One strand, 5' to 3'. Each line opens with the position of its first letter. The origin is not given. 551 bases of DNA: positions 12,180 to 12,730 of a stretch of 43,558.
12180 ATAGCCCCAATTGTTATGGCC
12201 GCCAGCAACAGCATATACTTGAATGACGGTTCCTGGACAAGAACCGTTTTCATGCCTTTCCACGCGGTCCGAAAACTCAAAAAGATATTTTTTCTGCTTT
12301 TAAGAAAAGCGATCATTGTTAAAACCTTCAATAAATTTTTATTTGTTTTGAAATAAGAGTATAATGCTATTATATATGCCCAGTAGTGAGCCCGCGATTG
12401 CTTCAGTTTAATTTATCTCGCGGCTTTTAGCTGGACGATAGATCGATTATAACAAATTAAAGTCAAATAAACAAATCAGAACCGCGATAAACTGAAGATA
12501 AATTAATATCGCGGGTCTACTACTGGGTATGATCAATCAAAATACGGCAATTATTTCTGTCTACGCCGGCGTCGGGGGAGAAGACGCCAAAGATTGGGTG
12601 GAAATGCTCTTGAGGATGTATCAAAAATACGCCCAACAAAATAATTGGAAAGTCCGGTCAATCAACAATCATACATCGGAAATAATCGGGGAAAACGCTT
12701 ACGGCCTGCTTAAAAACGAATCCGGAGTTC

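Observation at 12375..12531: Compensatory substitutions between the two subfamily-B copies support conserved, non-nested (kissing-loop or alternative) base pairing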

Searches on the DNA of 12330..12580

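Call 70: search_rna_families(source=window, start=12330, end=12580, threshold=evalue, max_evalue=10)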
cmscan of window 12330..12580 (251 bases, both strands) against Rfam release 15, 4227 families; matches with E-value up to 10: 4.
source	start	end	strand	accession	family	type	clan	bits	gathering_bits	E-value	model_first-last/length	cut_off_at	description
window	12376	12530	+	RF04097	MIR2630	Gene; miRNA;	-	20.2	144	0.053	36-193/229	no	MIR2630 microRNA precursor family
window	12461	12494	+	RF01359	CRISPR-DR46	Gene; CRISPR;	-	16.6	50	4.7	1-38/38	no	CRISPR RNA direct repeat element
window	12437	12518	+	RF01393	isrJ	Gene; sRNA;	-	12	37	9.2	1-75/75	no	isrJ Hfq binding RNA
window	12330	12493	+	RF01261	snR82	Gene; snRNA; snoRNA; HACA-box;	CL00040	9.8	60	5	30-270/270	5'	Small nucleolar RNA snR82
